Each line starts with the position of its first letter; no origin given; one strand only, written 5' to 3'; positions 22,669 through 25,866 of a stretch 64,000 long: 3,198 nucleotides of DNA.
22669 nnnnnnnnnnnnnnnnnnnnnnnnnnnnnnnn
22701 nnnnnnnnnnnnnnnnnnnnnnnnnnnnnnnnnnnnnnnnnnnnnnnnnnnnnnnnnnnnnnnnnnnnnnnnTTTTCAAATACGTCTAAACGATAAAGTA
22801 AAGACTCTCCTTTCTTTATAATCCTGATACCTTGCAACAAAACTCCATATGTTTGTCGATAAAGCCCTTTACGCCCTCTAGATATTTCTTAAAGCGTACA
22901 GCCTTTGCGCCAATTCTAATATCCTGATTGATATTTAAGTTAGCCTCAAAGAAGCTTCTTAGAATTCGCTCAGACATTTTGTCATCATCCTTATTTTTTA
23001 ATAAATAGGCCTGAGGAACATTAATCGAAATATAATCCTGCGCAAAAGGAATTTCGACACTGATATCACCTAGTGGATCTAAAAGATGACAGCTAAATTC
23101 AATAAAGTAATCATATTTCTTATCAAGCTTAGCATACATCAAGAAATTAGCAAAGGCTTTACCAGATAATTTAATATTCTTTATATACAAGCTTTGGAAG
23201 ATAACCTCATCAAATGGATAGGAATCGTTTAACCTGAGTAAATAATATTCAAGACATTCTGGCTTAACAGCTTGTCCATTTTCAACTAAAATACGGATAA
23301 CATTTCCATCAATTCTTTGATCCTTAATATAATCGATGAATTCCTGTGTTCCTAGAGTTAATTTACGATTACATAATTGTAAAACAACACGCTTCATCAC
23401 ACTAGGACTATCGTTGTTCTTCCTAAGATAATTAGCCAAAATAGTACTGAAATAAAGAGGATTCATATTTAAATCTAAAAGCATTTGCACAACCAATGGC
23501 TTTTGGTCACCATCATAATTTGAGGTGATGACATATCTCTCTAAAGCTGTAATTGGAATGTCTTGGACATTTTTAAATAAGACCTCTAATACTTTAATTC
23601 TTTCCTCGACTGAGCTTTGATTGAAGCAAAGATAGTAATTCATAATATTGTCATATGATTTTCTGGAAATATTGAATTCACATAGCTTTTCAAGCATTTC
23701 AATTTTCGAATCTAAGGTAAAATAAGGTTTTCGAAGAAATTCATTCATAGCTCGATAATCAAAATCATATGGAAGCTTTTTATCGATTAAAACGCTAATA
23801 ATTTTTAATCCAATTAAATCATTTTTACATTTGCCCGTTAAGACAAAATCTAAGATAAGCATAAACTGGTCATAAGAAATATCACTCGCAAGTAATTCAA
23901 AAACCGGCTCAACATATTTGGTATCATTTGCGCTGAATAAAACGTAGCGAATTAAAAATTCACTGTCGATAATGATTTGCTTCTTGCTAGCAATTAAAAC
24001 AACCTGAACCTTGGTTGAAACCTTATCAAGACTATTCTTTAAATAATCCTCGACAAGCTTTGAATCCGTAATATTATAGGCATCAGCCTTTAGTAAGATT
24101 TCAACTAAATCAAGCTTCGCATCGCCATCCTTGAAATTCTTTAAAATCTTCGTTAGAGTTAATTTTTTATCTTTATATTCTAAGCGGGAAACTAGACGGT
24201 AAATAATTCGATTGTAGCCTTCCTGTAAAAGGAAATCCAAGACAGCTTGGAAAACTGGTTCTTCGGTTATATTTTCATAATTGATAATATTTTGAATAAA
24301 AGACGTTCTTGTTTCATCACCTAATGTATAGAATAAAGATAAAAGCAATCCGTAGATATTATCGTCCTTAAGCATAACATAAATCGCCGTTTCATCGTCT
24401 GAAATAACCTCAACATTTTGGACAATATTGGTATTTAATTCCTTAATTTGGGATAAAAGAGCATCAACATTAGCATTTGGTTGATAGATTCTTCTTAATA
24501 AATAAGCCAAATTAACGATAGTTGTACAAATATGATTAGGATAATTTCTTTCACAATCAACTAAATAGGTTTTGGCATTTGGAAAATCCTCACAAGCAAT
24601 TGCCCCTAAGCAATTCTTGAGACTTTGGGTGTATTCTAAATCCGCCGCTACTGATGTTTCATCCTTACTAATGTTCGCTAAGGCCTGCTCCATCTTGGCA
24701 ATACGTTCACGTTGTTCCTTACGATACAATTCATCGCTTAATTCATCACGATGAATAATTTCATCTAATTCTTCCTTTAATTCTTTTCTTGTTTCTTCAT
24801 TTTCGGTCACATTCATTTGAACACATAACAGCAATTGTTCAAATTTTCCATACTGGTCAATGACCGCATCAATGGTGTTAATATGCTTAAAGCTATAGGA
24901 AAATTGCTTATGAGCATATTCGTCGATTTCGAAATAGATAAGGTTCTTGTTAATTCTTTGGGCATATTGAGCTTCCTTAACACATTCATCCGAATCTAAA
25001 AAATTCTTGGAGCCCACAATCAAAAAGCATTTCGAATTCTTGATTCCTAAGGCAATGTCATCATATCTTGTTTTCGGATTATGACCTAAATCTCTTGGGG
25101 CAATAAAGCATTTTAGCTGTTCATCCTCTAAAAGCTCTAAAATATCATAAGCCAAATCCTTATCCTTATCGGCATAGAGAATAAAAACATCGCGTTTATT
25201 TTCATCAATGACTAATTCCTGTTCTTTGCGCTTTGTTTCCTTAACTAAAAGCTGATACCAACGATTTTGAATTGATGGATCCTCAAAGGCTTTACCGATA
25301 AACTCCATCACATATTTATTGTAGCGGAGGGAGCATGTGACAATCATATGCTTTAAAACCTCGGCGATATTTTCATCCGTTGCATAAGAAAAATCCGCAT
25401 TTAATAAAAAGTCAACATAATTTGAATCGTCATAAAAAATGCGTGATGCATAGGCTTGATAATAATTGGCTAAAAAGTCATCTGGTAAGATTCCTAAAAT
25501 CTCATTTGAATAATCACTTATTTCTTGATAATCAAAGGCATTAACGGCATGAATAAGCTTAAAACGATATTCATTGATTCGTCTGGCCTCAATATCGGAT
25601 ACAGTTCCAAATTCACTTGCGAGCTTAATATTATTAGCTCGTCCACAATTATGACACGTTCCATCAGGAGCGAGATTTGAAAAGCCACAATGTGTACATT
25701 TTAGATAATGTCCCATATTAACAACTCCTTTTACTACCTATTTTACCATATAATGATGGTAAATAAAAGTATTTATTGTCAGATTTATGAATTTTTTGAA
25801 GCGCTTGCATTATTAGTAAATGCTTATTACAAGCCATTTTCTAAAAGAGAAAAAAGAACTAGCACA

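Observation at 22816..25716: Gene 1 architecture: CxxC-x10-CxxC zinc ribbon, helical linker, TIR domain with candidate catalytic Glu, then about 680 aa of helical repeats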

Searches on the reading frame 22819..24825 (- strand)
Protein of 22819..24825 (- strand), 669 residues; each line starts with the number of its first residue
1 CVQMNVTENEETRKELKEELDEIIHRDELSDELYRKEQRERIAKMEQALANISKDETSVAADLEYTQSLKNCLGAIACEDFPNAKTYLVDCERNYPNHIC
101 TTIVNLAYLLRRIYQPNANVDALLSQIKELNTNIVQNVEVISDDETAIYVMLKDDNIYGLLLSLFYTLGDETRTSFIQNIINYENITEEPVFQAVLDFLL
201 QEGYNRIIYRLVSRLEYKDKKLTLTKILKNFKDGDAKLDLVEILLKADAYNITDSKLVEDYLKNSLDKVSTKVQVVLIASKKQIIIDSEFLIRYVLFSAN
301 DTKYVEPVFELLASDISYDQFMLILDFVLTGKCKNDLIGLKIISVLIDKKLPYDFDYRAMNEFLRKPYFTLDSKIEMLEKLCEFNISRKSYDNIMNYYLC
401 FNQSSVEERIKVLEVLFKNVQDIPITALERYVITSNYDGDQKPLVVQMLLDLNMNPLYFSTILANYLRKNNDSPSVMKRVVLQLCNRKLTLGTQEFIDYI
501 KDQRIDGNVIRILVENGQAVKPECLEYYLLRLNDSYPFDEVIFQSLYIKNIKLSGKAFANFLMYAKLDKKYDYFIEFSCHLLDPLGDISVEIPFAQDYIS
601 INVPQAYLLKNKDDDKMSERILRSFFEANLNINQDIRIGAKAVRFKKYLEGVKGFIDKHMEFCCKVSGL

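Call 41: search_protein_representatives(alignment_id=A2)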
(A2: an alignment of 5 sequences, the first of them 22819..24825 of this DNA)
Query: 5 sequences, 670 profile positions. Proteins with E-value up to 0.001 (for the whole library): 121; up to 1e-10: 99; up to 1e-30: 68. The best 121 are listed.
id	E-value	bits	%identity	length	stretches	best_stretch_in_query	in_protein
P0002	0.0e+00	1198.5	-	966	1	1-670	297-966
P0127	5.0e-102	358.8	-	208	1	465-670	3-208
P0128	2.7e-78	280.4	-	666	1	68-669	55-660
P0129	1.3e-75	271.5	-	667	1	68-665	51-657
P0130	5.3e-74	266.2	-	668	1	68-669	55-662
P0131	3.6e-73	263.5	-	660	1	68-666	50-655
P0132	2.9e-71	257.2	-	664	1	68-666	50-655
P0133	3.4e-71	257.0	-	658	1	67-668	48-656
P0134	3.9e-69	250.2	-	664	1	69-666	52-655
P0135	4.7e-66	240.0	-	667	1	66-665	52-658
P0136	5.7e-62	226.5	-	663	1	68-662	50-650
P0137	8.9e-62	225.8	-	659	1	68-665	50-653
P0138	1.6e-60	221.7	-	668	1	70-655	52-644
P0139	1.0e-57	212.5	-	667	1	68-665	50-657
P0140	1.9e-57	211.5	-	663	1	69-666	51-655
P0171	1.5e-43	165.7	-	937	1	59-670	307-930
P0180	6.0e-39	150.4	-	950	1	66-659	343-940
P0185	1.1e-36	142.9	-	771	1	69-493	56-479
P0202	4.1e-23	98.1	-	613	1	14-529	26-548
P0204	2.5e-22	95.5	-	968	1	16-617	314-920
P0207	8.2e-21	90.5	-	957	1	14-650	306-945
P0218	2.3e-13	65.9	-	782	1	43-482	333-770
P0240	5.8e-05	38.1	-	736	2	102-287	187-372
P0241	6.8e-05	37.9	-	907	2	125-268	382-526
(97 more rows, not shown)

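Call 42: search_protein_families(library=pfam, proteins=[P0171, P0180, P0204, P0207, P0218, P0240, P0241, P0185, P0128, P0202], max_evalue=0.01)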
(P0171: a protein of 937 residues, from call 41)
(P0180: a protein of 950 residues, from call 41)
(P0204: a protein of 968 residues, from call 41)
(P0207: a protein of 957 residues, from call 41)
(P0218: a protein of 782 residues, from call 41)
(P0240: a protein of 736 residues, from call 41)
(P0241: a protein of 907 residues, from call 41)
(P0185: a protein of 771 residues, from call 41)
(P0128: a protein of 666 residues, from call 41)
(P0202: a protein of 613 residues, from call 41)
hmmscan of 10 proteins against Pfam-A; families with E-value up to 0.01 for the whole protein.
P0171 (937 aa): 2 families
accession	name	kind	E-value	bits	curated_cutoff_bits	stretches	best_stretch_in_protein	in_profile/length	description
PF13676.11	TIR_2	-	2.6e-13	50.9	28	1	157-287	1-120/122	TIR domain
PF13428.12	TPR_14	-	0.0037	18.3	23.5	0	45-77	6-38/44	Tetratricopeptide repeat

P0180 (950 aa): 4 families
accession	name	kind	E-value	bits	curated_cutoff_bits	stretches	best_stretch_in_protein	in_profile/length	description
PF13676.11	TIR_2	-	1.8e-11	45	28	1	157-279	1-109/122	TIR domain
PF13428.12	TPR_14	-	0.0011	19.8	23.5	1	45-81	6-42/44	Tetratricopeptide repeat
PF07719.23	TPR_2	-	0.0039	17.6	27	1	43-72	4-33/34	Tetratricopeptide repeat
PF00515.34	TPR_1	-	0.0072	16.5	27.8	0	43-72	4-33/34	Tetratricopeptide repeat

P0204 (968 aa): 5 families
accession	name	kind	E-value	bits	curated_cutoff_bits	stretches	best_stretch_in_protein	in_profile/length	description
PF13676.11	TIR_2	-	7.7e-13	49.4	28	1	175-259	1-90/122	TIR domain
PF01582.25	TIR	-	2.3e-05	24.7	21.3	1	184-255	15-85/179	TIR domain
PF09297.16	Zn_ribbon_NUD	-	0.00038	20.5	24.8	1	8-32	8-32/32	NADH pyrophosphatase zinc ribbon domain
PF10105.14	DUF2344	-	0.003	17.9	23.8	0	683-780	66-153/176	Uncharacterized protein conserved in bacteria (DUF2344)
PF13717.11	Zn_ribbon_4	-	0.01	16.2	30.3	0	5-29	4-33/36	zinc-ribbon domain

P0207 (957 aa): 4 families
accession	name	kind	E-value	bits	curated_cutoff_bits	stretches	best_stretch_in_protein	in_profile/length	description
PF13676.11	TIR_2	-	6.3e-16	59.4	28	1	176-283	1-107/122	TIR domain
PF01582.25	TIR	-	9.6e-07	29.2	21.3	1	176-251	4-80/179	TIR domain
PF09297.16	Zn_ribbon_NUD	-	0.0091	16.1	24.8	0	9-33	8-32/32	NADH pyrophosphatase zinc ribbon domain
PF10137.14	CAP12-PCTIR_TIR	-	0.0097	16.3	24.7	0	176-235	2-60/119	CAP12/Pycsar effector protein, TIR domain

P0218 (782 aa): 4 families
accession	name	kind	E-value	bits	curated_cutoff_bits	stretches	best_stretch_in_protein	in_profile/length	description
PF13676.11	TIR_2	-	1e-12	49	28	1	177-260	1-83/122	TIR domain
PF01582.25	TIR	-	0.0042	17.3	21.3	1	182-259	11-87/179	TIR domain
PF10137.14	CAP12-PCTIR_TIR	-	0.0054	17.2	24.7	0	177-235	2-59/119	CAP12/Pycsar effector protein, TIR domain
PF13453.11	Zn_ribbon_TFIIB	-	0.0091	15.8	22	0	5-34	1-30/41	Transcription factor zinc-finger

P0240 (736 aa): 0 families

P0241 (907 aa): 0 families

P0185 (771 aa): 2 families
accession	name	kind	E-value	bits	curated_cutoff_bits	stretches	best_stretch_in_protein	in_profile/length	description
PF21688.3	FAD-depend_C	-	1.1e-68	231.8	27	1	521-716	1-197/197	FAD-dependent protein, C-terminal domain-like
PF07282.18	Cas12f1-like_TNB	-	0.0074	16.9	26.3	0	3-37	24-52/60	Cas12f1-like, TNB domain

P0128 (666 aa): 1 family
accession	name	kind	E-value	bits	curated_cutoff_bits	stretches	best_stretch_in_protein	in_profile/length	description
PF07282.18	Cas12f1-like_TNB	-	0.0081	16.7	26.3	0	6-41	27-56/60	Cas12f1-like, TNB domain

P0202 (613 aa): 0 families

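Call 48: find_encoding_contigs(protein=P0207, flank=10000, max_places=2)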
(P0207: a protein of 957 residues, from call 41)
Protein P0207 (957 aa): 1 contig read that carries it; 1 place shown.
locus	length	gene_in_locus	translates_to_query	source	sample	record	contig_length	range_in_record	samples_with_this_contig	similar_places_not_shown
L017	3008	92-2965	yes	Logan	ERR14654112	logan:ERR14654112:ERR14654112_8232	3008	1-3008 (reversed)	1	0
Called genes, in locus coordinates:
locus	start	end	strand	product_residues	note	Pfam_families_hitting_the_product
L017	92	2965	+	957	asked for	PF01582:TIR (weak), PF13676:TIR_2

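Call 49: find_encoding_contigs(protein=P0171, flank=10000, max_places=2)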
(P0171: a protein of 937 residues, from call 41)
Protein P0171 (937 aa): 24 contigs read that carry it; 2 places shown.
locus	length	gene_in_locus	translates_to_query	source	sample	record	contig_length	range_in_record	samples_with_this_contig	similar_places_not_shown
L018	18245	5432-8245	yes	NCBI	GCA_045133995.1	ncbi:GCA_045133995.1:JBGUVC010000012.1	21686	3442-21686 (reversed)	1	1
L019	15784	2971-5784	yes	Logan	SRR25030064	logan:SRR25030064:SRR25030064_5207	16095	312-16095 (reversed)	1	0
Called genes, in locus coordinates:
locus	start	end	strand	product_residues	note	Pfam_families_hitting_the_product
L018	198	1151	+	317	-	PF03547:Mem_trans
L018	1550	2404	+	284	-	PF19789:DUF6273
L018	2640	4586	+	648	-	PF07282:Cas12f1-like_TNB (faint), PF12773:DZR (faint), PF13421:Band_7_1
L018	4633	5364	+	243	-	-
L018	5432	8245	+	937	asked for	PF13676:TIR_2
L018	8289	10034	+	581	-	-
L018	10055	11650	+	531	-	-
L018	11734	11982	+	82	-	-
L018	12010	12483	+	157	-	-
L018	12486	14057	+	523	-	PF00004:AAA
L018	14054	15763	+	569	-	-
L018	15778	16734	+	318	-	PF10571:UPF0547 (faint), PF12773:DZR, PF13240:Zn_Ribbon_1 (weak), PF13248:Zn_ribbon_3 (faint), PF17032:Zn_ribbon_15 (faint), PF18912:DZR_2 (faint), PF24460:DUF7575 (faint)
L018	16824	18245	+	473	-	PF13240:Zn_Ribbon_1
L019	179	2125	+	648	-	PF07282:Cas12f1-like_TNB (faint), PF12773:DZR (faint), PF13421:Band_7_1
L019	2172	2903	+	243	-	-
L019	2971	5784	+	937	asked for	PF13676:TIR_2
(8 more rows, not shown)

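Call 72: find_encoding_contigs(protein=P0180, flank=10000, max_places=1)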
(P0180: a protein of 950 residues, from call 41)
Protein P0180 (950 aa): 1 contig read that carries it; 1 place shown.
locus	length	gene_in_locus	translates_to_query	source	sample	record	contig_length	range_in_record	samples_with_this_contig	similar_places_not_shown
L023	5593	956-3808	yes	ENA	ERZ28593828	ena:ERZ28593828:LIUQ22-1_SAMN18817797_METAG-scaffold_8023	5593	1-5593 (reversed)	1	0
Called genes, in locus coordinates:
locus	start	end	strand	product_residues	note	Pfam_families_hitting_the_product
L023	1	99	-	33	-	?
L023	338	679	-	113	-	PF12844:HTH_19 (weak), PF01381:HTH_3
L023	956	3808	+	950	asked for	PF13676:TIR_2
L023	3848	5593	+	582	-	?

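Call 73: find_encoding_contigs(protein=P0204, flank=10000, max_places=1)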
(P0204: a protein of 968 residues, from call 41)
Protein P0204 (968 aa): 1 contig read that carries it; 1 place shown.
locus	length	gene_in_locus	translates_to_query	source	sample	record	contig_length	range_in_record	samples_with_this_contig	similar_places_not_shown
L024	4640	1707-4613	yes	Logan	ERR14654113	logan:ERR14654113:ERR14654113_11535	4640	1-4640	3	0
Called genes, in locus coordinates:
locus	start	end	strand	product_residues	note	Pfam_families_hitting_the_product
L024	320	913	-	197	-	-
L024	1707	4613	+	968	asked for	PF01582:TIR (faint), PF13676:TIR_2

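Call 81: find_encoding_contigs(protein=P0128, flank=10000, max_places=2)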
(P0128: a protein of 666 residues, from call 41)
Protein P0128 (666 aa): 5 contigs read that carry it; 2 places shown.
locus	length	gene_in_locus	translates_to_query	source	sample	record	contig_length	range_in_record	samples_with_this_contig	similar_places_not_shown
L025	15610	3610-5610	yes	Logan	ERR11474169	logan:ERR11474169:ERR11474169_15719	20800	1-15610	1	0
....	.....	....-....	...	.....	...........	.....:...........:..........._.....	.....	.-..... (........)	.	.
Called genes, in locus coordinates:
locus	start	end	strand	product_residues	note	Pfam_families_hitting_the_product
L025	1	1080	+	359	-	?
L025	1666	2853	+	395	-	PF13421:Band_7_1, PF01145:Band_7 (weak), PF17032:Zn_ribbon_15 (faint), PF24460:DUF7575 (faint), PF12773:DZR, PF13240:Zn_Ribbon_1, PF13248:Zn_ribbon_3 (weak)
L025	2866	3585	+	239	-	-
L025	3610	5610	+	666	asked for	-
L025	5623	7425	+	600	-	-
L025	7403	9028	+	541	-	-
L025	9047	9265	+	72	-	-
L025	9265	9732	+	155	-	-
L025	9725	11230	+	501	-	PF00004:AAA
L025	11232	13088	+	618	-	-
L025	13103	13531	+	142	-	-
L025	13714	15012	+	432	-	PF03952:Enolase_N, PF00113:Enolase_C, PF13378:MR_MLE_C (faint)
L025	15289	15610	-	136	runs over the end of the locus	PF02142:MGS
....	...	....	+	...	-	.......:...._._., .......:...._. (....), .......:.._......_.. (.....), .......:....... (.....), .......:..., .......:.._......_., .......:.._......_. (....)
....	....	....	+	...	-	-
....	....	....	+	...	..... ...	-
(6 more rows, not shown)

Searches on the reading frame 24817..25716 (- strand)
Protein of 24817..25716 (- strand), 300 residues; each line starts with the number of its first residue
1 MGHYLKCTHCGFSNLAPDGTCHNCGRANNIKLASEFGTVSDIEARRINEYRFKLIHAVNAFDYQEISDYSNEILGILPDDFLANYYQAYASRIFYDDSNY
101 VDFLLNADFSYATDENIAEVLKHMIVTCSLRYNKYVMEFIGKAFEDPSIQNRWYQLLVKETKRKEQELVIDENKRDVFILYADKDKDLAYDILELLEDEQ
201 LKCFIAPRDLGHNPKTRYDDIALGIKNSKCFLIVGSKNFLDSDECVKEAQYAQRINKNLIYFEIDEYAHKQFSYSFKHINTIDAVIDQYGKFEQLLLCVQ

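Call 90: find_homologous_proteins(query=A7, max_evalue=0.001)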
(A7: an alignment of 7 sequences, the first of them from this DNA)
Query A7 (7 sequences) (300 aa, profile of the alignment): 1 proteins with E <= 0.001 among 3981 candidates.
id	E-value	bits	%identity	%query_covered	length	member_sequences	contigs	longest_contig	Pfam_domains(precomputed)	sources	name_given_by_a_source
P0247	2.1e-80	288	99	64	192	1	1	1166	-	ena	-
